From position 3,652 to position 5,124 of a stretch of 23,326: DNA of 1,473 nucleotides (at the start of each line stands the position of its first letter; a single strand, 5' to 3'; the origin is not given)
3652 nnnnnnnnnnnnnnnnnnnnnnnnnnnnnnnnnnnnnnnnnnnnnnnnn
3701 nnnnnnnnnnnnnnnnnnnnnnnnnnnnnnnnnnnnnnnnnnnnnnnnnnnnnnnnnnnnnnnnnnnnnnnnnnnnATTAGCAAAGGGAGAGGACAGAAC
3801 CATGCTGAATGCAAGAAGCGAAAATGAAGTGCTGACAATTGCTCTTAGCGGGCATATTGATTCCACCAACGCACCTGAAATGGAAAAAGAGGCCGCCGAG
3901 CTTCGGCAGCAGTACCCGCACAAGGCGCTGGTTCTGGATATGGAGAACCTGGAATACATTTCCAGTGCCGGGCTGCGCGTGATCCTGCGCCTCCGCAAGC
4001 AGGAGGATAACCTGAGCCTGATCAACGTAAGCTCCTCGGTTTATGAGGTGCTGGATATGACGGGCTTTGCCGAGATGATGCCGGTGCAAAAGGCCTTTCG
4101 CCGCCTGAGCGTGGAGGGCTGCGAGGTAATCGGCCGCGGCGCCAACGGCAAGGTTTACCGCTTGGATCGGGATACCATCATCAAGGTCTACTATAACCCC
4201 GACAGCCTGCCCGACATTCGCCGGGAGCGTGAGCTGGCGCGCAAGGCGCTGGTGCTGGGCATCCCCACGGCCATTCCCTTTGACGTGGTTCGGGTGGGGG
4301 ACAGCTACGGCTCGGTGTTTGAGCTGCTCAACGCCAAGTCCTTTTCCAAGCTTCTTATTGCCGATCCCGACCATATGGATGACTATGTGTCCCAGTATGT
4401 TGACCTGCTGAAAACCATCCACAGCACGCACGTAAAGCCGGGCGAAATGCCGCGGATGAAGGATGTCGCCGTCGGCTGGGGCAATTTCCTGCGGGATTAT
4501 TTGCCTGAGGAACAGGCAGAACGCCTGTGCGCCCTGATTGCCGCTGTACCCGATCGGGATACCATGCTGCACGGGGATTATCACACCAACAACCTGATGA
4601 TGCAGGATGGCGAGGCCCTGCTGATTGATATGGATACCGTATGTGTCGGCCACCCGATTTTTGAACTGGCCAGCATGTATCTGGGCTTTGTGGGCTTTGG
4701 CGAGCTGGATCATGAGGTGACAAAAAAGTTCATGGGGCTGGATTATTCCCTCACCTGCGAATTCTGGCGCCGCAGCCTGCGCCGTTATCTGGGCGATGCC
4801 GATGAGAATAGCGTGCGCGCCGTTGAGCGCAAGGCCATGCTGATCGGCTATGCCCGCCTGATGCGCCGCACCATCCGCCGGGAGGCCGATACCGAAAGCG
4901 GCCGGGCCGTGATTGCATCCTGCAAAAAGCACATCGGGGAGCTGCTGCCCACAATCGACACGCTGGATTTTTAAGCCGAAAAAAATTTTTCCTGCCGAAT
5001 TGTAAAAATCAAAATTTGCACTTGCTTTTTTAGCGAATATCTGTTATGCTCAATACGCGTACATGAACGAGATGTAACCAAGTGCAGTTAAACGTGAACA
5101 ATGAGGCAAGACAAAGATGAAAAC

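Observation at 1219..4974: Partner-switching operon without a sigma factor: STAS + (membrane sensor-HAMP-PP2C-RsbW kinase) + (STAS-APH-like kinase)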

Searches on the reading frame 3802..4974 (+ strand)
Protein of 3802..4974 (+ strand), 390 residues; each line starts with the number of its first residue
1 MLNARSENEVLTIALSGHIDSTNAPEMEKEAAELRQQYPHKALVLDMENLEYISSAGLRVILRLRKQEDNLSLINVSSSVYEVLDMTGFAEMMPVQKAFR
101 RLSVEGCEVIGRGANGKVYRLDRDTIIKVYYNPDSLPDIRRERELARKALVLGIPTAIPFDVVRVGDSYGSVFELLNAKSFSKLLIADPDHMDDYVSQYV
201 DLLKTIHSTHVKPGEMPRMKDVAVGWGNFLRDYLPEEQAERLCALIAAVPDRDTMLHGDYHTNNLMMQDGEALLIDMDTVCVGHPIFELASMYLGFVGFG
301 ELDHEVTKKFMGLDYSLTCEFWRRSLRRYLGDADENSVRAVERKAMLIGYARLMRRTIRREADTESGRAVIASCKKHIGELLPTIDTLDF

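Call 7: search_protein_families(library=pfam, proteins=[window:3802-4971:+], max_evalue=0.01)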
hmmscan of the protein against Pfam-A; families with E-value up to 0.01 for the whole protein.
window:3802-4971:+ (390 aa): 4 families
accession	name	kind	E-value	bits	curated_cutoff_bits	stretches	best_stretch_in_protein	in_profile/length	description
PF01636.29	APH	-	1.2e-17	64.9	23.2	1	108-294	3-212/239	Phosphotransferase enzyme family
PF01740.26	STAS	-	1.9e-14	53.7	22.6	1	3-97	3-101/106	STAS domain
PF13466.11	STAS_2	-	2.6e-09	37.6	29.2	1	13-89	1-79/80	STAS domain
PF02958.26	EcKL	-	0.007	16.2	22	0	252-289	214-257/294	Ecdysteroid kinase-like family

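Call 8: search_protein_families(library=ncbifam, proteins=[window:3802-4971:+], max_evalue=0.01)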
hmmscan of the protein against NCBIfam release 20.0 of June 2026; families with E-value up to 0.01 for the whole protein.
window:3802-4971:+ (390 aa): 10 families
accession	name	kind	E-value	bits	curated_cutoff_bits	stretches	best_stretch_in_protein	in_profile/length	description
TIGR02172.1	Fb_sc_TIGR02172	paralog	2.6e-31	109.2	228.2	1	108-294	7-194/226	TIGR02172 family protein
TIGR00377.1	ant_ant_sig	superfamily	2.9e-18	65.7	53.45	1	3-97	6-104/108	anti-sigma factor antagonist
TIGR02886.1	spore_II_AA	equivalog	2.7e-12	46.6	114.75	1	5-97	4-100/106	anti-sigma F factor antagonist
TIGR02906.1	spore_CotS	subfamily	2e-05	23.7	172.7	1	253-296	188-231/314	CotS family spore coat protein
NF041256.1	GntI_guanitoxin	equivalog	0.0015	17.9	357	1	241-294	158-215/282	guanitoxin biosynthesis pre-guanitoxin N-oxide kinase GntI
NF053880.1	SprCtKinCotIBac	equivalog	0.0017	17.4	550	1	246-298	198-251/328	spore coat kinase CotI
NF008738.0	PRK11768.1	equivalog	0.0021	17.5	194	1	252-288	196-231/327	serine/threonine protein kinase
NF011462.0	PRK14879.1-3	equivalog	0.0026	17.5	174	0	227-277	76-125/192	Kae1-associated kinase Bud32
TIGR03724.2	arch_bud32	equivalog_domain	0.0032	17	125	1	230-277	80-128/193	KEOPS complex kinase/ATPase Bud32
NF046102.1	CellCycRegCcrZ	equivalog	0.0075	15.7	400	0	251-296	151-197/260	cell cycle regulator CcrZ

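Call 13: find_homologous_proteins(query=window:3802-4971:+)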
Query window:3802-4971:+ (390 aa): 7944 proteins with E <= 0.001 among 8000 candidates; the best 120 are listed.
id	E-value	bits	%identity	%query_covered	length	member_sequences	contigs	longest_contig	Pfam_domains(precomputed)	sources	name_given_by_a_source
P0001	4.5e-258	874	100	100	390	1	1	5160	PF01740.27,PF01636.30,PF13466.13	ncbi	-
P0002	1.2e-250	849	97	100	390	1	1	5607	PF01740.27,PF01636.30,PF13466.13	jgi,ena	jgi:uncharacterized protein (TIGR02172 family)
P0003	1.5e-249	845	97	100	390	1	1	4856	PF01740.27,PF01636.30,PF13466.13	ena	-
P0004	2.1e-249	845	97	100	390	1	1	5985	PF01740.27,PF01636.30,PF13466.13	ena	-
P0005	1.3e-248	842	96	100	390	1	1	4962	PF01740.27,PF01636.30,PF13466.13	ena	-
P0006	1.5e-248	842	96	100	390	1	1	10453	PF01740.27,PF01636.30,PF13466.13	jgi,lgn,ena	jgi:uncharacterized protein (TIGR02172 family)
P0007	7.6e-248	840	96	100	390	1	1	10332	PF01740.27,PF01636.30,PF13466.13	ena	-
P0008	2.9e-208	710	80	100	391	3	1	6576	PF01740.27,PF01636.30,PF13466.13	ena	-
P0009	4.1e-205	699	79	100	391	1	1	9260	PF01740.27,PF01636.30,PF13466.13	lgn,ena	-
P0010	2.7e-203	693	78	100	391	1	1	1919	PF01740.27,PF01636.30,PF13466.13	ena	-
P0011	3.5e-203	693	78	100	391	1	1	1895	PF01740.27,PF01636.30,PF13466.13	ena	-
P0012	3.8e-201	686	78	100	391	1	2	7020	PF01740.27,PF01636.30,PF13466.13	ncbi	-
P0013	1.3e-200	684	77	100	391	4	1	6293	PF01740.27,PF01636.30,PF13466.13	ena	-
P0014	3.8e-200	683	77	100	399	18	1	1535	PF01740.27,PF01636.30,PF13466.13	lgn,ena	-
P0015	7.5e-200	682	77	100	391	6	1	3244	PF01740.27,PF01636.30,PF13466.13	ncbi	-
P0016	9.8e-200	682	77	100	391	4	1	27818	PF01740.27,PF01636.30,PF13466.13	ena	-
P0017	1.1e-199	681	78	100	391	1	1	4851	PF01740.27,PF01636.30,PF13466.13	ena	-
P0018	2.4e-199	680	78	100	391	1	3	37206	PF01740.27,PF01636.30,PF13466.13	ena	-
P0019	4.1e-199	680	77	100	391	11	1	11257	PF01740.27,PF01636.30,PF13466.13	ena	-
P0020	8.2e-198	675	77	100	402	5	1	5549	PF01740.27,PF01636.30,PF13466.13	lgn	-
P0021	2.1e-197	674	76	100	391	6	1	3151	PF01740.27,PF01636.30,PF13466.13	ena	-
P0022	5.3e-197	673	77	100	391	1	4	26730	PF01740.27,PF01636.30,PF13466.13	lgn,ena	-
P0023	5.8e-197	672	77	100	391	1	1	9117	PF01740.27,PF01636.30,PF13466.13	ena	-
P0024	9.7e-197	672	77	100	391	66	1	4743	PF01740.27,PF01636.30,PF13466.13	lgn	-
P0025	3.1e-196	670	76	100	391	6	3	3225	PF01740.27,PF01636.30,PF13466.13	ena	-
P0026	3.3e-196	670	77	100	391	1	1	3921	PF01740.27,PF01636.30,PF13466.13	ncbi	-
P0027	3.8e-196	670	77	100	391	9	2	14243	PF01740.27,PF01636.30,PF13466.13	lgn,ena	-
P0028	4.4e-196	670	77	100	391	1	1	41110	PF01740.27,PF01636.30,PF13466.13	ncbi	-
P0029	4.6e-194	663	77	100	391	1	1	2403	PF01740.27,PF01636.30,PF13466.13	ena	-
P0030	2.2e-190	651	74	100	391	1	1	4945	PF01740.27,PF01636.30,PF13466.13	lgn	-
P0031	2.9e-190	650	74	100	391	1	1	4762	PF01740.27,PF01636.30,PF13466.13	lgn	-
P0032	7.6e-190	649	74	100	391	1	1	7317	PF01740.27,PF01636.30,PF13466.13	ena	-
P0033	2.5e-181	621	70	100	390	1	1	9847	PF01740.27,PF01636.30,PF13466.13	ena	-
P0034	8.0e-181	619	70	100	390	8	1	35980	PF01740.27,PF01636.30,PF13466.13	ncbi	-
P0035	4.4e-180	617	70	100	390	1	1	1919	PF01740.27,PF01636.30,PF13466.13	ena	-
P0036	4.6e-180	617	70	100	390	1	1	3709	PF01740.27,PF01636.30,PF13466.13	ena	-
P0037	6.3e-180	616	70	100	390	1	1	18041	PF01740.27,PF01636.30,PF13466.13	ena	-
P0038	1.7e-175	602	67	100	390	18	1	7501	PF01740.27,PF01636.30,PF13466.13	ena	-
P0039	3.1e-175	601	68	100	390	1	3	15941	PF01740.27,PF01636.30,PF13466.13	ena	-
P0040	3.3e-174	598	67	100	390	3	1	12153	PF01740.27,PF01636.30,PF13466.13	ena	-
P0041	4.0e-174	597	68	100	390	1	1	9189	PF01740.27,PF01636.30,PF13466.13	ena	-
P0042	7.8e-174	596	67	100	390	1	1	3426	PF01740.27,PF01636.30,PF13466.13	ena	-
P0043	1.1e-173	596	67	100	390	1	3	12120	PF01740.27,PF01636.30,PF13466.13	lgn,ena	-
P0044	2.2e-173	595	67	100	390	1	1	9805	PF01740.27,PF01636.30,PF13466.13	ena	-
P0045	2.2e-173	595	67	100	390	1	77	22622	PF01740.27,PF01636.30,PF13466.13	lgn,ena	-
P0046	3.1e-173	594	67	100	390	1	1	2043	PF01740.27,PF01636.30,PF13466.13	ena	-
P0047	3.1e-173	594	67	100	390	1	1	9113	PF01740.27,PF01636.30,PF13466.13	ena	-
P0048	3.1e-173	594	67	100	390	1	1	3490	PF01740.27,PF01636.30,PF13466.13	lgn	-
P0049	3.1e-173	594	67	100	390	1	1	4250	PF01740.27,PF01636.30,PF13466.13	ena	-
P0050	3.7e-173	594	66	100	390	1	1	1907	PF01740.27,PF01636.30,PF13466.13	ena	-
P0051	4.2e-173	594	67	100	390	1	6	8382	PF01740.27,PF01636.30,PF13466.13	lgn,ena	-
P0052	5.3e-173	594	67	100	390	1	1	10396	PF01740.27,PF01636.30,PF13466.13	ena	-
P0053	5.7e-173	594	67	100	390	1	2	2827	PF01740.27,PF01636.30,PF13466.13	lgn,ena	-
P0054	5.8e-173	593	67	100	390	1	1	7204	PF01740.27,PF01636.30,PF13466.13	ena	-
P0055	5.9e-173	593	67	100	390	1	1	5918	PF01740.27,PF01636.30,PF13466.13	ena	-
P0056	8.1e-173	593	67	100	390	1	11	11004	PF01740.27,PF01636.30,PF13466.13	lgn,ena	-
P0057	9.8e-173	593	68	98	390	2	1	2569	PF01740.27,PF01636.30,PF13466.13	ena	-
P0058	1.0e-172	593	67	100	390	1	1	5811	PF01740.27,PF01636.30,PF13466.13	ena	-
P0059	1.1e-172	592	67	100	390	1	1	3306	PF01740.27,PF01636.30,PF13466.13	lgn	-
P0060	1.5e-172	592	67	100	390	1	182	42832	PF01740.27,PF01636.30,PF13466.13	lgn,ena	-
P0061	1.5e-172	592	67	100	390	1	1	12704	PF01740.27,PF01636.30,PF13466.13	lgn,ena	-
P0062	1.6e-172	592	66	100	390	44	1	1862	PF01740.27,PF01636.30,PF13466.13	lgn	-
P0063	1.8e-172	592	66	100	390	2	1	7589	PF01740.27,PF01636.30,PF13466.13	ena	-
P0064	1.8e-172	592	67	100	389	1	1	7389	PF01740.27,PF01636.30,PF13466.13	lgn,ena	-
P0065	1.9e-172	592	67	100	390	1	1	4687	PF01740.27,PF01636.30,PF13466.13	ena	-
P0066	2.0e-172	592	67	100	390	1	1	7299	PF01740.27,PF01636.30,PF13466.13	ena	-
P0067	2.1e-172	592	66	100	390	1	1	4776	PF01740.27,PF01636.30,PF13466.13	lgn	-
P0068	2.4e-172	591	67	100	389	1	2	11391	PF01740.27,PF01636.30,PF13466.13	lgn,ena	-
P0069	2.5e-172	591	68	98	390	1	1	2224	PF01740.27,PF01636.30,PF13466.13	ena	-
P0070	2.7e-172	591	66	100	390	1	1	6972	PF01740.27,PF01636.30,PF13466.13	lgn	-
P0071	2.8e-172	591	66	100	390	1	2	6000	PF01740.27,PF01636.30,PF13466.13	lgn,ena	-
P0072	2.9e-172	591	66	100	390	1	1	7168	PF01740.27,PF01636.30,PF13466.13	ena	-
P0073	2.9e-172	591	67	100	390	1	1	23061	PF01740.27,PF01636.30,PF13466.13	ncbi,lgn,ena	-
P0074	3.3e-172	591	67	100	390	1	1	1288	PF01740.27,PF01636.30,PF13466.13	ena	-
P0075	3.9e-172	591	67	98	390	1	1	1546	PF01740.27,PF01636.30,PF13466.13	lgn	-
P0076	5.2e-172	590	66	100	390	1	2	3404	PF01740.27,PF01636.30,PF13466.13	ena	-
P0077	5.3e-172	590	66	100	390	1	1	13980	PF01740.27,PF01636.30,PF13466.13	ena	-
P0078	5.4e-172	590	66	100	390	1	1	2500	PF01740.27,PF01636.30,PF13466.13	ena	-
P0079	5.5e-172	590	66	100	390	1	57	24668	PF01740.27,PF01636.30,PF13466.13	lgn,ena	-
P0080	5.7e-172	590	66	100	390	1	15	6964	PF01740.27,PF01636.30,PF13466.13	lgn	-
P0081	6.3e-172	590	66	100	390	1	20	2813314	PF01740.27,PF01636.30,PF13466.13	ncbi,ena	-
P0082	7.2e-172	590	67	97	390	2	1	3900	PF01740.27,PF01636.30,PF13466.13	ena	-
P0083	7.4e-172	590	66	100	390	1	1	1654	PF01740.27,PF01636.30,PF13466.13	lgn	-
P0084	7.5e-172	590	66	100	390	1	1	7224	PF01740.27,PF01636.30,PF13466.13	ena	-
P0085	7.6e-172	590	66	100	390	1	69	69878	PF01740.27,PF01636.30,PF13466.13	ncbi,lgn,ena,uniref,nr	ncbi:MAG TPA: anti-sigma factor antagonist [Candidatus Faecalibacterium intestinigallinarum]|uniref:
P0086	7.6e-172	590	66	100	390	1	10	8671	PF01740.27,PF01636.30,PF13466.13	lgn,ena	-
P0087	7.8e-172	590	66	100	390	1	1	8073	PF01740.27,PF01636.30,PF13466.13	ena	-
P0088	8.0e-172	590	66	100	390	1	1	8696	PF01740.27,PF01636.30,PF13466.13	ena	-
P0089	8.7e-172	590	67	100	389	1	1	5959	PF01740.27,PF01636.30,PF13466.13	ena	-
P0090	1.1e-171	589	66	100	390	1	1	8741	PF01740.27,PF01636.30,PF13466.13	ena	-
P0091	1.2e-171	589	65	100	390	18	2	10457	PF01740.27,PF01636.30,PF13466.13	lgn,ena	-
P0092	1.4e-171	589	66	100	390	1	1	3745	PF01740.27,PF01636.30,PF13466.13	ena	-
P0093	2.0e-171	588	66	100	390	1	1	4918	PF01740.27,PF01636.30,PF13466.13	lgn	-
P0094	2.0e-171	588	66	100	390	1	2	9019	PF01740.27,PF01636.30,PF13466.13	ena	-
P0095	2.3e-171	588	66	100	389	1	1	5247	PF01740.27,PF01636.30,PF13466.13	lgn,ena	-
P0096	2.6e-171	588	67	98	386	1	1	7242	PF01740.27,PF01636.30,PF13466.13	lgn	-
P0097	2.7e-171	588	66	100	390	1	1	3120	PF01740.27,PF01636.30,PF13466.13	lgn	-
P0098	2.9e-171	588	66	100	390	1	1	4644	PF01740.27,PF01636.30,PF13466.13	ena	-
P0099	3.1e-171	588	66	100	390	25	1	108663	PF01740.27,PF01636.30,PF13466.13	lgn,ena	-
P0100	3.8e-171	587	66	100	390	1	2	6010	PF01740.27,PF01636.30,PF13466.13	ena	-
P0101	3.8e-171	587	66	100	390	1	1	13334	PF01740.27,PF01636.30,PF13466.13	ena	-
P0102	5.6e-171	587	66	100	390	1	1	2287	PF01740.27,PF01636.30,PF13466.13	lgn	-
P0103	5.6e-171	587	66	100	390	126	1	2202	PF01740.27,PF01636.30,PF13466.13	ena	-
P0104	9.8e-171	586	67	98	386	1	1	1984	PF01740.27,PF01636.30,PF13466.13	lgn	-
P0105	1.2e-170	586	66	100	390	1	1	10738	PF01740.27,PF01636.30,PF13466.13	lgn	-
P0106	1.7e-170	585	66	100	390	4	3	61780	PF01740.27,PF01636.30,PF13466.13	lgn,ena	-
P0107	1.9e-170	585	64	100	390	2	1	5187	PF01740.27,PF01636.30,PF13466.13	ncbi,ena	-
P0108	4.0e-170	584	67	98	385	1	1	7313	PF01740.27,PF01636.30,PF13466.13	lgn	-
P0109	8.0e-170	583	65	100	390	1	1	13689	PF01740.27,PF01636.30,PF13466.13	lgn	-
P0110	2.7e-169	581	66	100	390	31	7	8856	PF01740.27,PF01636.30,PF13466.13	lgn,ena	-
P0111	3.8e-169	581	67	100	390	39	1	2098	PF01740.27,PF01636.30,PF13466.13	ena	-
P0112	7.6e-169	580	66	98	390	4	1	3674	PF01740.27,PF01636.30,PF13466.13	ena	-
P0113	1.0e-167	576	66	98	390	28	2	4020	PF01740.27,PF01636.30,PF13466.13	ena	-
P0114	1.3e-167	576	65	100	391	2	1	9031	PF01740.27,PF01636.30,PF13466.13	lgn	-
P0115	2.7e-167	575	67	100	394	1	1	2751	PF01740.27,PF01636.30,PF13466.13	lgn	-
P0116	3.3e-167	575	64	100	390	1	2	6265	PF01740.27,PF01636.30,PF13466.13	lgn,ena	-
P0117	4.7e-167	574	63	100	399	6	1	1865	PF01740.27,PF01636.30,PF13466.13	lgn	-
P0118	1.2e-165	569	65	99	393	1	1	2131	PF01740.27,PF01636.30,PF13466.13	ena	-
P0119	1.4e-165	569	67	96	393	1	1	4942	PF01740.27,PF01636.30,PF13466.13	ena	-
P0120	1.4e-164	566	64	99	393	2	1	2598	PF01740.27,PF01636.30,PF13466.13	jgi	jgi:uncharacterized protein (TIGR02172 family)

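Call 15: find_encoding_contigs(protein=P0081, flank=10000, max_places=4)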
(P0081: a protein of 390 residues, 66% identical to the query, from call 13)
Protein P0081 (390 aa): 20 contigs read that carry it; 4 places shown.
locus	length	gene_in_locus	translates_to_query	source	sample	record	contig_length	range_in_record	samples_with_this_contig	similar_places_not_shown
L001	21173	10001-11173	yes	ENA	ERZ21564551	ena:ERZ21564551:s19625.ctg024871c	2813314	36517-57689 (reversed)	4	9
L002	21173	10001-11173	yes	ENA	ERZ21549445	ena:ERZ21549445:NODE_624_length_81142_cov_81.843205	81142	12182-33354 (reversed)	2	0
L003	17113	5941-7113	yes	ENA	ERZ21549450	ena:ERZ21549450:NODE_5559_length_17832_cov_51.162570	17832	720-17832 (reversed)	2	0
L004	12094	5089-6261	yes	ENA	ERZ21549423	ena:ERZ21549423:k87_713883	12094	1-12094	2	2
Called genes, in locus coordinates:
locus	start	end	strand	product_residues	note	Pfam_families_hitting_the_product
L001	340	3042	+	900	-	PF00690:Cation_ATPase_N, PF00122:E1-E2_ATPase, PF00702:Hydrolase, PF13246:Cation_ATPase, PF00689:Cation_ATPase_C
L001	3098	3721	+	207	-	PF00302:CAT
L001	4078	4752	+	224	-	-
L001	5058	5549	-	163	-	-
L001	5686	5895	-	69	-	-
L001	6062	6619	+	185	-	PF00440:TetR_N (weak), PF14278:TetR_C_8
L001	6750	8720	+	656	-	PF13450:NAD_binding_8 (faint), PF06100:MCRA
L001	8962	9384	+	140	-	PF13581:HATPase_c_2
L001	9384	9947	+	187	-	PF13328:HD_4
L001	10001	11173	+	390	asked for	PF01740:STAS, PF13466:STAS_2 (weak), PF01636:APH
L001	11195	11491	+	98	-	PF01740:STAS, PF13466:STAS_2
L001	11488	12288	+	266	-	PF00551:Formyl_trans_N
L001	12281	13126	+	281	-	PF09924:LPG_synthase_C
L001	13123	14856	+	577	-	PF01554:MatE, PF13581:HATPase_c_2 (weak)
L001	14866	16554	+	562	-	PF07228:SpoIIE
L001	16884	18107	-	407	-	PF01637:ATPase_2 (weak), PF13173:AAA_14, PF13635:DUF4143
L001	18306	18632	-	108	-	PF02836:Glyco_hydro_2_C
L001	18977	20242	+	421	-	PF00270:DEAD, PF04851:ResIII (weak), PF00271:Helicase_C, PF16124:RecQ_Zn_bind (weak)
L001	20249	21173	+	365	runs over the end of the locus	-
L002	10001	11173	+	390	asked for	PF01740:STAS, PF13466:STAS_2 (weak), PF01636:APH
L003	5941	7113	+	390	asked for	PF01740:STAS, PF13466:STAS_2 (weak), PF01636:APH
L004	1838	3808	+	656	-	PF13450:NAD_binding_8 (faint), PF06100:MCRA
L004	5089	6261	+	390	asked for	PF01740:STAS, PF13466:STAS_2 (weak), PF01636:APH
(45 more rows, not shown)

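Call 17: find_encoding_contigs(protein=window:3802-4974:+, flank=10000, max_places=4)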
Protein window:3802-4974:+ (390 aa): 2 contigs read that carry it; 2 places shown.
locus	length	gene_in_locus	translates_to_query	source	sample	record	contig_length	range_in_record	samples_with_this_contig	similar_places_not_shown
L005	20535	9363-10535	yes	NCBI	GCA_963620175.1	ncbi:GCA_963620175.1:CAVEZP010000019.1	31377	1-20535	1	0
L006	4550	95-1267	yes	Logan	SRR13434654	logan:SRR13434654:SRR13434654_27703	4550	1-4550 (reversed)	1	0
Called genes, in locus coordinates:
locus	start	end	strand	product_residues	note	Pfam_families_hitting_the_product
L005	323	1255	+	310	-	PF02603:Hpr_kinase_N, PF07475:Hpr_kinase_C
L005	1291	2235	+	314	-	PF00370:FGGY_N (weak), PF00480:ROK, PF01869:BcrAD_BadFG (weak)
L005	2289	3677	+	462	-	PF01336:tRNA_anti-codon, PF00152:tRNA-synt_2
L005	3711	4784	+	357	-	-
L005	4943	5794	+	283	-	PF01171:ATP_bind_3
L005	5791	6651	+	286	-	PF02645:DegV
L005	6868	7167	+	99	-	PF01740:STAS, PF13466:STAS_2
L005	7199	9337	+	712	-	PF07694:5TM-5TMR_LYT, PF07228:SpoIIE, PF13581:HATPase_c_2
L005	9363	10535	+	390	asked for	PF01740:STAS, PF13466:STAS_2, PF01636:APH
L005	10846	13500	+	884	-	-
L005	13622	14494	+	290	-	PF03755:YicC-like_N, PF08340:YicC-like_C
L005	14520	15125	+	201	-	PF00625:Guanylate_kin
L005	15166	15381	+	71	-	PF01192:RNA_pol_Rpb6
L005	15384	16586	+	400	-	PF02441:Flavoprotein, PF04127:DFP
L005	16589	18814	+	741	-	PF17764:PriA_3primeBD, PF00270:DEAD, PF04851:ResIII, PF18319:Zn_ribbon_PriA, PF00271:Helicase_C, PF18074:PriA_C (faint)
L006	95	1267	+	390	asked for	PF01740:STAS, PF13466:STAS_2, PF01636:APH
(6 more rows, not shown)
